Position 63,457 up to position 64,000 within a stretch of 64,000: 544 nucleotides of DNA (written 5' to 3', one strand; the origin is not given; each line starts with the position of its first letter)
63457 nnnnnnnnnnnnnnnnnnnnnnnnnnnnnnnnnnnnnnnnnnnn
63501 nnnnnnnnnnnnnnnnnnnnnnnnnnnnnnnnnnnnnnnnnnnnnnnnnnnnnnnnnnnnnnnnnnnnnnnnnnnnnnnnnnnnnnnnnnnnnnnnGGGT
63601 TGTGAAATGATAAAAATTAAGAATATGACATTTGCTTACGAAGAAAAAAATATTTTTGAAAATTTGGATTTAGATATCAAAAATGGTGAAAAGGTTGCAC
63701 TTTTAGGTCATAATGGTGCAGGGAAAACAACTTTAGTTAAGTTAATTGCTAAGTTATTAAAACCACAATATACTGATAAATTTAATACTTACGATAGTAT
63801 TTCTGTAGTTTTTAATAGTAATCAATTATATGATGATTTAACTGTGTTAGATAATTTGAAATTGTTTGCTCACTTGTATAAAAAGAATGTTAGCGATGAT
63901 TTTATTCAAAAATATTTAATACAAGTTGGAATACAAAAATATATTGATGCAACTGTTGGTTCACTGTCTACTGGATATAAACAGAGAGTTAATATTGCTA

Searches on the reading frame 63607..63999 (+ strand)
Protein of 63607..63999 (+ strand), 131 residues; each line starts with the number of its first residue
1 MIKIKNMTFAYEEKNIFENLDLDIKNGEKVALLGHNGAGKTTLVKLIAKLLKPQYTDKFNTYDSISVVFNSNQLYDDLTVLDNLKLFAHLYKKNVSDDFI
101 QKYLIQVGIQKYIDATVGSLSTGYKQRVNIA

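Call 7: search_protein_families(library=pfam, proteins=[window:63607-63999:+], max_evalue=0.01)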
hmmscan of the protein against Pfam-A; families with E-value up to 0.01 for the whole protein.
window:63607-63999:+ (131 aa): 12 families
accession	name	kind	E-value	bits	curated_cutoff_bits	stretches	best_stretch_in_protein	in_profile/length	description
PF00005.33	ABC_tran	-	1.8e-19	71.2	25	1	18-131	2-120/137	ABC transporter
PF13555.12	AAA_29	-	5.6e-06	26.5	27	1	17-61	12-56/61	P-loop containing region of AAA domain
PF13175.12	AAA_15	-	6.8e-05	23.1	32.1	1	18-97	15-76/374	AAA ATPase domain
PF02367.23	TsaE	-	0.00026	21.4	26.6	1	14-55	8-49/128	Threonylcarbamoyl adenosine biosynthesis protein TsaE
PF13166.12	AAA_13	-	0.001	18.3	36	1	34-81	23-60/713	AAA domain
PF00503.26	G-alpha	-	0.0013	18.4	48.8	1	26-64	17-59/333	G-protein alpha subunit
PF03193.22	RsgA_GTPase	-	0.0019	18.5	30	1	9-49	89-128/174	RsgA GTPase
PF13476.12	AAA_23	-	0.0027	18.8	27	1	17-52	10-44/201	AAA domain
PF05729.18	NACHT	-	0.0027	18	26.7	1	30-60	3-33/167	NACHT domain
PF13191.12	AAA_16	-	0.0045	17.9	32.6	1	28-75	25-79/167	AAA ATPase domain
PF00931.28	NB-ARC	-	0.0055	16.4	23.5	1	26-81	17-67/248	NB-ARC domain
PF03215.21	Rad17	-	0.01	16.3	23.8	0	31-73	49-91/186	Rad17 P-loop domain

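Call 8: search_protein_families(library=ncbifam, proteins=[window:63607-63999:+], max_evalue=0.1)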
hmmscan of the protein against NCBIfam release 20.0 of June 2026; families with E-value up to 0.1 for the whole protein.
window:63607-63999:+ (131 aa): 208 families (the best 25 are shown)
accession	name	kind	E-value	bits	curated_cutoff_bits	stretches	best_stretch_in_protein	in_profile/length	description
TIGR03864.1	PQQ_ABC_ATP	hypoth_equivalog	4.7e-21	75.3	302.25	1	2-131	2-144/236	ABC transporter, ATP-binding subunit, PQQ-dependent alcohol dehydrogenase system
NF000355.4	ribo_prot_ABC_F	equivalog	1.4e-20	73.7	380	1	2-131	314-441/499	ribosomal protection-like ABC-F family protein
NF010061.0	PRK13538.1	equivalog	1.8e-20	73.4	195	1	1-131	5-145/211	cytochrome c biogenesis heme-transporting ATPase CcmA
NF047568.1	PSM_export_PmtC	equivalog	3.1e-20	72.8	375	1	3-131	2-131/290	phenol-soluble modulin export ABC transporter ATP-binding protein PmtC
TIGR01188.1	drrA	subfamily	1.5e-19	70.4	312.45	1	11-131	3-136/302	daunorubicin resistance ABC transporter, ATP-binding protein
TIGR03608.1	L_ocin_972_ABC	subfamily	2.8e-19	69.4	254.85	1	4-131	1-146/206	putative bacteriocin export ABC transporter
TIGR01189.1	ccmA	equivalog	6.9e-19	68.3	131.6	1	4-131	3-139/198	heme ABC exporter ATP-binding protein CcmA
TIGR01277.1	thiQ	equivalog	1.6e-18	67.1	245.05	1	3-131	2-140/213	thiamine ABC transporter ATP-binding protein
TIGR02673.1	FtsE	equivalog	2.4e-18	66.6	264.85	1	1-131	1-149/214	cell division ATP-binding protein FtsE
TIGR03740.1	galliderm_ABC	subfamily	5e-18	65.6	309.75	1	3-131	2-136/223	lantibiotic protection ABC transporter ATP-binding subunit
NF007601.2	PRK10247.1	equivalog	7.3e-18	64.8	292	1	2-129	2-141/204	iron efflux ABC transporter ATP-binding subunit FetA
TIGR04520.1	ECF_ATPase_1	equivalog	7.9e-18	64.8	315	2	2-55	1-56/269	energy-coupling factor transporter ATPase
NF008039.0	PRK10771.1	equivalog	1.1e-17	64.2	298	1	1-131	1-141/234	thiamine ABC transporter ATP-binding protein ThiQ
NF043075.1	MMSYN1_0197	equivalog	3.6e-17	62.3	550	1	1-131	2-144/341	spermidine/putrescine ABC transporter ATP-binding protein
NF050066.1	LPSTprtrPglK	equivalog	1.2e-16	60.3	1000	1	2-128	349-478/558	BC-type lipopolysaccharide transporter PglK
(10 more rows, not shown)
